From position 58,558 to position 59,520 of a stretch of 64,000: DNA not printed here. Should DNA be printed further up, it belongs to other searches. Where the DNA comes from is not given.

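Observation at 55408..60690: Integrated SAM by-product salvage cluster: mtnP-mtnA-ahcY-class II aldolase-mtaD (DHAP-shunt-like, covering MTA, 5'-deoxyadenosine and SAH)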

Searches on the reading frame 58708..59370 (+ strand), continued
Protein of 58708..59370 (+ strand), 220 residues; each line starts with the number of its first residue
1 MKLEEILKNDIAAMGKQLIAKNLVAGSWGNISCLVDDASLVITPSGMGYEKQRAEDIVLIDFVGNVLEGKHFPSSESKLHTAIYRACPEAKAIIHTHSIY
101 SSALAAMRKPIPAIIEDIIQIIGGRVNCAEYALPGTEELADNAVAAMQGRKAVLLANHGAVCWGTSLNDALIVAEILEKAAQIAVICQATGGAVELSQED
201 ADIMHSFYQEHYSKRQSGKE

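Call 43: find_homologous_proteins(query=L081:5974-6648:+, max_evalue=1e-10)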
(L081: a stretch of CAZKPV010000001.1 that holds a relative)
Query L081:5974-6648:+ (224 aa): 2401 proteins with E <= 1e-10 among 6760 candidates; the best 120 are listed.
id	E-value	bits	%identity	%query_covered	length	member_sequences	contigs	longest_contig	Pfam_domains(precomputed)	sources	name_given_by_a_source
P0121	2.9e-139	480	100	100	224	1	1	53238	PF00596.28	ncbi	-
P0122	7.3e-95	335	75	97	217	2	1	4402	PF00596.28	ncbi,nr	ncbi:MAG TPA: class II aldolase/adducin family protein [Clostridia bacterium]|nr:class II aldolase/a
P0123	3.8e-87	310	68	97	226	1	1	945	PF00596.28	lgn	-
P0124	4.2e-60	221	53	92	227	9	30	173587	PF00596.28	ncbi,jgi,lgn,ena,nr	ncbi:MAG: L-fuculose-phosphate aldolase [Thermoanaerobacter sp.]|jgi:L-fuculose-phosphate aldolase|n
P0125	6.1e-59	218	53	91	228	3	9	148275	PF00596.28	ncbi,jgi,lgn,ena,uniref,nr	ncbi:L-fuculose-phosphate aldolase [Desulfofundulus australicus DSM 11792]|jgi:L-fuculose-phosphate 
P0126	3.2e-57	212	51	91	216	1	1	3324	PF00596.28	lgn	-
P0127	8.6e-57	210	53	92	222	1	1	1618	PF00596.28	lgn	-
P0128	2.8e-56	209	48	93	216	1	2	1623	PF00596.28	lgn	-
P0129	2.8e-56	209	53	91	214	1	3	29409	PF00596.28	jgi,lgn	jgi:L-fuculose-phosphate aldolase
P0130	3.2e-56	209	50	91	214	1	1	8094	PF00596.28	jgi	-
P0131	3.3e-56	209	50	95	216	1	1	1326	PF00596.28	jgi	jgi:L-fuculose-phosphate aldolase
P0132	5.1e-56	208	46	93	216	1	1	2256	PF00596.28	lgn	-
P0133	6.1e-56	208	50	92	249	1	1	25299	PF00596.28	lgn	-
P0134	1.5e-55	206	51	92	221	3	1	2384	PF00596.28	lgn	-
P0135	1.8e-55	206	50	92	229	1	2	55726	PF00596.28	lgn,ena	-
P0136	2.7e-55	206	46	96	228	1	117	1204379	PF00596.28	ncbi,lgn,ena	-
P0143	4.6e-55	205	48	95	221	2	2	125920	PF00596.28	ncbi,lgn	ncbi:MAG: class II aldolase/adducin family protein [Veillonellales bacterium]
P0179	8.9e-54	201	51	91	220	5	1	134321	PF00596.28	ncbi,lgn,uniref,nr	ncbi:class II aldolase/adducin family protein [Desulfoscipio geothermicus]|uniref:L-fuculose-phospha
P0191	3.4e-53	199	52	88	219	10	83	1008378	PF00596.28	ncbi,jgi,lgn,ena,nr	ncbi:MAG TPA: class II aldolase/adducin family protein [Syntrophaceticus sp.]|jgi:L-fuculose-phospha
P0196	4.0e-53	199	48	91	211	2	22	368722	PF00596.28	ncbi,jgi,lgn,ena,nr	ncbi:MAG: aldolase [Clostridiaceae bacterium BRH_c20a]|nr:MAG: aldolase [Clostridiaceae bacterium BR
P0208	1.4e-52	197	48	91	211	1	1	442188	PF00596.28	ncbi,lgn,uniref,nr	ncbi:L-fuculose-phosphate aldolase [Desulfonispora thiosulfatigenes DSM 11270]|uniref:L-fuculose-pho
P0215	2.1e-52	196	47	92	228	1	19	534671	PF00596.28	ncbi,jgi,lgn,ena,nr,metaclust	ncbi:MAG: aldolase [Peptococcaceae bacterium BRH_c4b]|nr:MAG: aldolase [Peptococcaceae bacterium BRH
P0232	9.5e-52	194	50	91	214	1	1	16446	PF00596.28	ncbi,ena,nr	ncbi:MAG: class II aldolase/adducin family protein [Desulfitobacterium hafniense]|nr:class II aldola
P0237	1.3e-51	194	46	93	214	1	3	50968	PF00596.28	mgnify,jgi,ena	mgnify:CR=1 FL=1|jgi:L-fuculose-phosphate aldolase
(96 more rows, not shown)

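Call 44: find_encoding_contigs(protein=P0124, flank=8000, max_places=1)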
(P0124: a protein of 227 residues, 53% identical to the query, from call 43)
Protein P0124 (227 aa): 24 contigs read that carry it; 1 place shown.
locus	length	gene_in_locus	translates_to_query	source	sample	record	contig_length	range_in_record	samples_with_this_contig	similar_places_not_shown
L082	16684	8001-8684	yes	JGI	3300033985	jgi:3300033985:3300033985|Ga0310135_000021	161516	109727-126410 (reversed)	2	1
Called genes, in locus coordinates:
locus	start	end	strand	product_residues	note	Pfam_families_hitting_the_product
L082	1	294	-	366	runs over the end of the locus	PF01266:DAO, PF01494:FAD_binding_3 (faint), PF13450:NAD_binding_8 (weak)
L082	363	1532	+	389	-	PF03845:Spore_permease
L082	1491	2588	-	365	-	PF01266:DAO (weak), PF01494:FAD_binding_3 (weak), PF07992:Pyr_redox_2 (faint), PF13450:NAD_binding_8 (weak)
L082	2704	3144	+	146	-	-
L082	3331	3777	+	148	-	-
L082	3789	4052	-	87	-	-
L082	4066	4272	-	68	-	-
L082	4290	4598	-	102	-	PF01022:HTH_5, PF12840:HTH_20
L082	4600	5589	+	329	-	PF01048:PNP_UDP_1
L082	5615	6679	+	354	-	PF01008:IF-2B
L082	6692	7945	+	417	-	PF05221:AdoHcyase, PF02826:2-Hacid_dh_C, PF00670:AdoHcyase_NAD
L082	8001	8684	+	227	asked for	PF00596:Aldolase_II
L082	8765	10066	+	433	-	PF01979:Amidohydro_1, PF07969:Amidohydro_3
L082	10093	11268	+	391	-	PF01472:PUA, PF17785:PUA_3, PF10672:Methyltrans_SAM, PF02475:TRM5-TYW2_MTfase (weak), PF01728:FtsJ (weak), PF03602:Cons_hypoth95, PF13649:Methyltransf_25, PF13847:Methyltransf_31, +2 more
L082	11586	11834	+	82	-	-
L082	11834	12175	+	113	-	PF02452:PemK_toxin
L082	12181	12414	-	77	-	-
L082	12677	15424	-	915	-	PF00270:DEAD, PF00271:Helicase_C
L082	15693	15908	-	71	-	-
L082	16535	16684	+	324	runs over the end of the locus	PF07833:Cu_amine_oxidN1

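Call 45: find_encoding_contigs(protein=P0125, flank=8000, max_places=1)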
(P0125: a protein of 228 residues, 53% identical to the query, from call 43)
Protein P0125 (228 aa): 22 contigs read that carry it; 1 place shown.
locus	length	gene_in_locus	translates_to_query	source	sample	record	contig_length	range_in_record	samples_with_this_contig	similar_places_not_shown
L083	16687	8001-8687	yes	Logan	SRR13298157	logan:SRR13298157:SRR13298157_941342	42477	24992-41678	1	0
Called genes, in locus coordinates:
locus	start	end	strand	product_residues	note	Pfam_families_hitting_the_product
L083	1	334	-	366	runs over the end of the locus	PF01266:DAO, PF01494:FAD_binding_3 (faint), PF13450:NAD_binding_8 (weak)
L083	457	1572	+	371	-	PF03845:Spore_permease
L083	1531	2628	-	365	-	PF01266:DAO (weak), PF01494:FAD_binding_3 (weak), PF07992:Pyr_redox_2 (faint), PF13450:NAD_binding_8 (weak)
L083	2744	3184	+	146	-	-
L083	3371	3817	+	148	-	-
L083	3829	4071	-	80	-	-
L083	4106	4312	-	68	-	-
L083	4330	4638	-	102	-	PF01022:HTH_5, PF12840:HTH_20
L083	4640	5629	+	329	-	PF01048:PNP_UDP_1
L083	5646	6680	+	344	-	PF01008:IF-2B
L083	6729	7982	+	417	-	PF05221:AdoHcyase, PF02826:2-Hacid_dh_C, PF00670:AdoHcyase_NAD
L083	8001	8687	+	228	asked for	PF00596:Aldolase_II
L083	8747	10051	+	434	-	PF01979:Amidohydro_1, PF07969:Amidohydro_3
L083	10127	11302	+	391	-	PF17785:PUA_3, PF01472:PUA (weak), PF10672:Methyltrans_SAM, PF02475:TRM5-TYW2_MTfase (weak), PF01728:FtsJ (weak), PF03602:Cons_hypoth95, PF13649:Methyltransf_25, PF13847:Methyltransf_31, +2 more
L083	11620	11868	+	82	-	-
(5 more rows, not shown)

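Call 46: find_encoding_contigs(protein=P0136, flank=8000, max_places=1)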
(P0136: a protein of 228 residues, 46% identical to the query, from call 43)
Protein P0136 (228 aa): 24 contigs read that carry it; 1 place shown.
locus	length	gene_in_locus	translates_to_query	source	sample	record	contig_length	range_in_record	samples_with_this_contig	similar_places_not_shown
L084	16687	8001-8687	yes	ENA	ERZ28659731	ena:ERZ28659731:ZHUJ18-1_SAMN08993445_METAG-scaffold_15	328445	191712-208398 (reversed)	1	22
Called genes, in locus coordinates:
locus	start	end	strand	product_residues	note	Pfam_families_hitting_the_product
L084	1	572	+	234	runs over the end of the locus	PF00072:Response_reg, PF20714:HTH_64 (faint)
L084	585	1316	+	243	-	PF03808:Glyco_tran_WecG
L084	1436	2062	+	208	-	PF02666:PS_Dcarbxylase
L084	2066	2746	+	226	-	PF01066:CDP-OH_P_transf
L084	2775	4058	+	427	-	PF00535:Glycos_transf_2, PF13641:Glyco_tranf_2_3, PF13632:Glyco_trans_2_3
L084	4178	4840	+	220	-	PF00702:Hydrolase, PF12710:HAD, PF13419:HAD_2, PF13242:Hydrolase_like (weak)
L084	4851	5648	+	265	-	PF01048:PNP_UDP_1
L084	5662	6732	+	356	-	PF01008:IF-2B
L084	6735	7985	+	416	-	PF05221:AdoHcyase, PF02826:2-Hacid_dh_C, PF00670:AdoHcyase_NAD, PF07991:KARI_N (weak)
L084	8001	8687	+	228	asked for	PF00596:Aldolase_II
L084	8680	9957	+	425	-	PF01979:Amidohydro_1, PF07969:Amidohydro_3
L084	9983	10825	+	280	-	PF00175:NAD_binding_1 (weak), PF10418:DHODB_Fe-S_bind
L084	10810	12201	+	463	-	PF14691:Fer4_20, PF02826:2-Hacid_dh_C (faint), PF01262:AlaDh_PNT_C (faint), PF01946:Thi4 (weak), PF13738:Pyr_redox_3 (faint), PF07992:Pyr_redox_2, PF13450:NAD_binding_8 (weak), PF00070:Pyr_redox, +3 more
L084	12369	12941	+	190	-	PF06130:PTAC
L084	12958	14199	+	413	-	-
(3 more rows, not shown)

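Call 47: find_encoding_contigs(protein=P0143, flank=8000, max_places=1)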
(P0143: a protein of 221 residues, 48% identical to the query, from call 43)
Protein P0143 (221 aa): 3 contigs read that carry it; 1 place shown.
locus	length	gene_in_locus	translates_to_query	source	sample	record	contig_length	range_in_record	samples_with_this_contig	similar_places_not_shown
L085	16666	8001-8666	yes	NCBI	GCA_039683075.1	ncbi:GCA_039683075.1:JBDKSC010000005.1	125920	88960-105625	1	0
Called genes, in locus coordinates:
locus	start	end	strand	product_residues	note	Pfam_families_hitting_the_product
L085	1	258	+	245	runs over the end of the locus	PF03808:Glyco_tran_WecG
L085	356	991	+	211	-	PF02666:PS_Dcarbxylase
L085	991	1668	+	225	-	PF01066:CDP-OH_P_transf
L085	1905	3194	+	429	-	PF00535:Glycos_transf_2, PF13641:Glyco_tranf_2_3, PF13632:Glyco_trans_2_3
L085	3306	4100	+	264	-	PF01975:SurE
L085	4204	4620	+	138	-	PF12670:DUF3792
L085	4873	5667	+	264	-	PF01048:PNP_UDP_1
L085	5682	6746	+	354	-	PF01008:IF-2B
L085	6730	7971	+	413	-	PF05221:AdoHcyase, PF02826:2-Hacid_dh_C, PF00670:AdoHcyase_NAD, PF07991:KARI_N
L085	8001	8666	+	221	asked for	PF00596:Aldolase_II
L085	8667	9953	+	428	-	PF01979:Amidohydro_1, PF07969:Amidohydro_3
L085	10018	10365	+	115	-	PF04266:ASCH (weak)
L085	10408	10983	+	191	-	PF06130:PTAC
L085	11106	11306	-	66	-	PF08984:DUF1858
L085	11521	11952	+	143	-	PF02381:MraZ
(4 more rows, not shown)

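Call 48: find_encoding_contigs(protein=P0191, flank=7000, max_places=1)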
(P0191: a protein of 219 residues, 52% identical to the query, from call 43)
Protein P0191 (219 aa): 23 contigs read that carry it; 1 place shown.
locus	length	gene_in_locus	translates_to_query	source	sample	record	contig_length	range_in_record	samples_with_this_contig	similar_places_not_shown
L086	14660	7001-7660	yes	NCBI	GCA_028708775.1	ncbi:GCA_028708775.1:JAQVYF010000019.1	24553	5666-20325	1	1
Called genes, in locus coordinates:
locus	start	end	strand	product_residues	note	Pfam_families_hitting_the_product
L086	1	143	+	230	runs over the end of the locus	PF14622:Ribonucleas_3_3, PF00636:Ribonuclease_3, PF00035:dsrm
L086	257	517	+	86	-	PF04232:SpoVS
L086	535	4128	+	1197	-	PF02463:SMC_N, PF13175:AAA_15, PF13304:AAA_21 (weak), PF13476:AAA_23, PF13555:AAA_29 (weak), PF06470:SMC_hinge, PF13304:AAA_21 (weak)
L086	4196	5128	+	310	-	PF13614:AAA_31 (faint), PF02881:SRP54_N, PF13191:AAA_16 (weak), PF06414:Zeta_toxin (weak), PF13604:AAA_30 (weak), PF00448:SRP54, PF13401:AAA_22 (weak)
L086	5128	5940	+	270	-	PF01048:PNP_UDP_1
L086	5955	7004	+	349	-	PF01008:IF-2B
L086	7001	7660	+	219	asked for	PF00596:Aldolase_II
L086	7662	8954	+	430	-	PF01979:Amidohydro_1, PF07969:Amidohydro_3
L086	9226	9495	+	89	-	PF04297:UPF0122, PF04545:Sigma70_r4, PF04967:HTH_10 (faint), PF08281:Sigma70_r4_2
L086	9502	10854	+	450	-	PF02881:SRP54_N, PF13401:AAA_22 (weak), PF20720:nSTAND3 (faint), PF00448:SRP54, PF02978:SRP_SPB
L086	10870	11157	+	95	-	PF00886:Ribosomal_S16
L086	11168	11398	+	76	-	PF13083:KH_KhpA-B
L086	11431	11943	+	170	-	PF01782:RimM, PF05239:PRC (weak), PF24986:PRC_RimM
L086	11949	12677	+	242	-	PF01746:tRNA_m1G_MT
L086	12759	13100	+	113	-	PF01245:Ribosomal_L19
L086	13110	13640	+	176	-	PF10502:Peptidase_S26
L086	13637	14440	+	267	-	PF00350:Dynamin_N (faint), PF03193:RsgA_GTPase (faint), PF01926:MMR_HSR1, PF02421:FeoB_N (weak)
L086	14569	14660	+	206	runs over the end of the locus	PF01351:RNase_HII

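Call 49: find_encoding_contigs(protein=P0208, flank=7000, max_places=1)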
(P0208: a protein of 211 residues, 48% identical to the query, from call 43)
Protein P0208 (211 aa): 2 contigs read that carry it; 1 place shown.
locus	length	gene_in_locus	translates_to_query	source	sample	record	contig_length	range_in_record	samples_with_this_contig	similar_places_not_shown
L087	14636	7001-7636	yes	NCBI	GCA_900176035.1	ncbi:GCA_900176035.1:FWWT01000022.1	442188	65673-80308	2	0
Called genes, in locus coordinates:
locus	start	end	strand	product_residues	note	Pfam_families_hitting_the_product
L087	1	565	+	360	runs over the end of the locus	PF04055:Radical_SAM, PF16199:Radical_SAM_C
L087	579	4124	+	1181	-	PF02463:SMC_N, PF13175:AAA_15 (weak), PF13304:AAA_21 (weak), PF13476:AAA_23, PF13555:AAA_29 (weak), PF06470:SMC_hinge, PF02463:SMC_N, PF13304:AAA_21 (weak)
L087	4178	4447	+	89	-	PF02881:SRP54_N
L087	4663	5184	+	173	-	PF00448:SRP54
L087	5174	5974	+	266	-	PF01048:PNP_UDP_1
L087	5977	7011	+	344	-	PF01008:IF-2B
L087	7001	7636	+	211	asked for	PF00596:Aldolase_II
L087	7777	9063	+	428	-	PF01979:Amidohydro_1, PF07969:Amidohydro_3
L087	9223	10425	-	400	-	PF13173:AAA_14, PF13635:DUF4143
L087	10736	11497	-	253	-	PF01435:Peptidase_M48, PF06271:RDD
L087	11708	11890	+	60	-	PF20148:DUF6531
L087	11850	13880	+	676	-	PF25023:TEN_YD-shell, PF05593:RHS_repeat (weak), PF25023:TEN_YD-shell, PF05593:RHS_repeat (weak)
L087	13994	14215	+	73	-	-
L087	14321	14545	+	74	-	-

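Call 50: find_encoding_contigs(protein=P0215, flank=7000, max_places=1)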
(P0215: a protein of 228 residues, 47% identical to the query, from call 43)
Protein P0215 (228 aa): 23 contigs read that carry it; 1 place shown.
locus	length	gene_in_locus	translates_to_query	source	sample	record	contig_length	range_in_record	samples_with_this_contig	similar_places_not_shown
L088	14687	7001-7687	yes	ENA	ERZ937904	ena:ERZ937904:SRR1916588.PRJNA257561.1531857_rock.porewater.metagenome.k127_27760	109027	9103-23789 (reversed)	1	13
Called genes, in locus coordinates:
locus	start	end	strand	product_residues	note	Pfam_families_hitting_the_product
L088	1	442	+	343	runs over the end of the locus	PF00586:AIRS, PF02769:AIRS_C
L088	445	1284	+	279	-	PF08543:Phos_pyr_kin, PF00294:PfkB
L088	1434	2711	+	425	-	PF01964:ThiC_Rad_SAM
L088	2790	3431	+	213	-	PF07875:Coat_F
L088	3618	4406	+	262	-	PF01048:PNP_UDP_1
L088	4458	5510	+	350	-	PF01008:IF-2B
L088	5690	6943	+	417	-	PF05221:AdoHcyase, PF02826:2-Hacid_dh_C, PF00670:AdoHcyase_NAD, PF07991:KARI_N (weak)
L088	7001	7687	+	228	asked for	PF00596:Aldolase_II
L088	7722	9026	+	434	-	PF01979:Amidohydro_1, PF07969:Amidohydro_3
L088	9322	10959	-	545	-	PF00672:HAMP, PF00015:MCPsignal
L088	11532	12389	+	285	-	PF01937:ARMT1-like_dom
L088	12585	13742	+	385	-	PF02595:Gly_kinase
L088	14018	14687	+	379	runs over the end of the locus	PF13433:Peripla_BP_5, PF13458:Peripla_BP_6, PF01094:ANF_receptor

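Call 51: find_encoding_contigs(protein=P0232, flank=7000, max_places=1)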
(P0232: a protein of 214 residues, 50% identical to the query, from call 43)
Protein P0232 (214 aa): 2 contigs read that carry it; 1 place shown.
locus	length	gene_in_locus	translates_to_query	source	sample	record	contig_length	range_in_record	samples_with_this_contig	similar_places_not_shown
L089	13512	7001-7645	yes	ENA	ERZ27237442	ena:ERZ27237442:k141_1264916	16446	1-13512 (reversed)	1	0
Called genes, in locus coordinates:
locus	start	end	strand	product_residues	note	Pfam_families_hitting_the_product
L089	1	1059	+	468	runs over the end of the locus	PF00037:Fer4 (faint), PF12801:Fer4_5, PF12838:Fer4_7 (faint), PF12801:Fer4_5, PF14697:Fer4_21 (faint), PF13187:Fer4_9 (weak), PF13237:Fer4_10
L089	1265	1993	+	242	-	PF01613:Flavin_Reduct, PF00301:Rubredoxin, PF21349:RUBY_RBDX (faint)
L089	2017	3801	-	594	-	PF01266:DAO (faint), PF03486:HI0933_like (faint), PF07992:Pyr_redox_2, PF13450:NAD_binding_8 (faint), PF13738:Pyr_redox_3, PF00070:Pyr_redox, PF02852:Pyr_redox_dim, PF00581:Rhodanese, +1 more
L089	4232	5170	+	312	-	PF13401:AAA_22 (faint), PF02881:SRP54_N, PF13191:AAA_16 (weak), PF13604:AAA_30 (weak), PF00448:SRP54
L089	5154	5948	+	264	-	PF01048:PNP_UDP_1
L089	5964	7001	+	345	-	PF01008:IF-2B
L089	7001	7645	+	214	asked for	PF00596:Aldolase_II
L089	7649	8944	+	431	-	PF01979:Amidohydro_1, PF07969:Amidohydro_3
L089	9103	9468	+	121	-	PF04297:UPF0122, PF08281:Sigma70_r4_2 (weak), PF04545:Sigma70_r4 (weak)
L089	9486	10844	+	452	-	PF02881:SRP54_N, PF13401:AAA_22 (weak), PF00448:SRP54, PF02978:SRP_SPB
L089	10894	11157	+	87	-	PF00886:Ribosomal_S16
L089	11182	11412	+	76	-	PF13083:KH_KhpA-B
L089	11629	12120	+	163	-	PF01782:RimM, PF24986:PRC_RimM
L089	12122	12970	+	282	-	PF01746:tRNA_m1G_MT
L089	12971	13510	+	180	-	?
